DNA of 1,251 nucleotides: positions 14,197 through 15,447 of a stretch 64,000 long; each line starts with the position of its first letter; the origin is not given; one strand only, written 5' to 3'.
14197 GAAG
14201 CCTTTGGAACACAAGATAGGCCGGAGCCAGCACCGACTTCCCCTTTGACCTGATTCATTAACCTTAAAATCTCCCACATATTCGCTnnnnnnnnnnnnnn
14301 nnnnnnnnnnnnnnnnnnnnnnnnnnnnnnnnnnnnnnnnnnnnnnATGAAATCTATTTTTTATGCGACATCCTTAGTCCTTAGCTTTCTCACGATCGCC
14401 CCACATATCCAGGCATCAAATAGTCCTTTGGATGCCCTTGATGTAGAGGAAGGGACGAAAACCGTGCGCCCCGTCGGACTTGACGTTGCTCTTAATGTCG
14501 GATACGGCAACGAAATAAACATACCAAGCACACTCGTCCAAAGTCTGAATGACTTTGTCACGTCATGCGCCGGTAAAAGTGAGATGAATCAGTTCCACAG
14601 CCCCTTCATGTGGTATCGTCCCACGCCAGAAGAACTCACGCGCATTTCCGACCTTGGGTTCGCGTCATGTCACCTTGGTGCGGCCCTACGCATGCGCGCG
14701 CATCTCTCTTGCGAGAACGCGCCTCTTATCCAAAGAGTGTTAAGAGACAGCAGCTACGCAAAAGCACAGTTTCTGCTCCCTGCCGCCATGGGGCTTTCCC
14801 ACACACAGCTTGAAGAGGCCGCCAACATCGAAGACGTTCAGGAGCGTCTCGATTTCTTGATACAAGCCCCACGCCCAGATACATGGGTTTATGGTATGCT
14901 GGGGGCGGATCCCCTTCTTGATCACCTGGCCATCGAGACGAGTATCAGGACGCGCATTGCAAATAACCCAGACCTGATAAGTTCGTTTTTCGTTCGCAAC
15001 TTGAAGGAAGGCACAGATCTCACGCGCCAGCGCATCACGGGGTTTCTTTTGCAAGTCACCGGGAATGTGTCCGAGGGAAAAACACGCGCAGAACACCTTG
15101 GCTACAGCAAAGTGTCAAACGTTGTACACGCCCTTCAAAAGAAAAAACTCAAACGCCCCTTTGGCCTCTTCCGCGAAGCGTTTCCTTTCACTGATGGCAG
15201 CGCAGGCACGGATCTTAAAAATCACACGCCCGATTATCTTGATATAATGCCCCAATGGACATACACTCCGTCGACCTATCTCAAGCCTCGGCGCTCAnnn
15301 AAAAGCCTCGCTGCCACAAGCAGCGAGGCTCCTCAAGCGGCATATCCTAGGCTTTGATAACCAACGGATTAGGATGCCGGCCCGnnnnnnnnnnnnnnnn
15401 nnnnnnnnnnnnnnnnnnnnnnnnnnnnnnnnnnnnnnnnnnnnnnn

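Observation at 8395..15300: Unrecognised four-member family of secreted ~250-320-aa proteins (family A)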

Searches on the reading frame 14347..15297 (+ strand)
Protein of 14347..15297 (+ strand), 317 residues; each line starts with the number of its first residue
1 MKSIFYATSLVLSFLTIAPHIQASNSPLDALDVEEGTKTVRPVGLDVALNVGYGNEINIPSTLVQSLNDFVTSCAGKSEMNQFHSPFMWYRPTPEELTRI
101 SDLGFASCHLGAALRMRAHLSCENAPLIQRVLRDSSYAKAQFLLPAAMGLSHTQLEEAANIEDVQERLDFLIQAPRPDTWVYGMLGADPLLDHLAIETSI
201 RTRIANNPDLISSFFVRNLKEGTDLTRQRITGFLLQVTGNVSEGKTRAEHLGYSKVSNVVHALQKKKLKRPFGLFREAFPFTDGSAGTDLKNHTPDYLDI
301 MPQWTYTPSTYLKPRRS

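Call 4: search_protein_families(library=pfam, proteins=[window:14347-15297:+], max_evalue=0.1)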
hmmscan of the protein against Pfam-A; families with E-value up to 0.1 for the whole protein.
window:14347-15297:+ (317 aa): 0 families

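Call 6: search_protein_families(library=ncbifam, proteins=[window:14347-15297:+], max_evalue=0.1)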
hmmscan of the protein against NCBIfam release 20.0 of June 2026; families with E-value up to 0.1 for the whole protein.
window:14347-15297:+ (317 aa): 1 family
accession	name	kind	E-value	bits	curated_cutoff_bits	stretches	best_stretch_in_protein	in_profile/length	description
NF004160.0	PRK05627.1-3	equivalog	0.087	11.5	295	0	203-254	159-211/325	bifunctional riboflavin kinase/FAD synthetase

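Call 64: search_protein_families(library=phrogs, proteins=[window:14347-15297:+], max_evalue=0.01)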
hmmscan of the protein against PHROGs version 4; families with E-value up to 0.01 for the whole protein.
window:14347-15297:+ (317 aa): 0 families

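Call 65: search_protein_families(library=padloc, proteins=[window:14347-15297:+], max_evalue=0.01)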
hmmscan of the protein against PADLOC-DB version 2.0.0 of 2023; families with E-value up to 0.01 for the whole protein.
window:14347-15297:+ (317 aa): 0 families
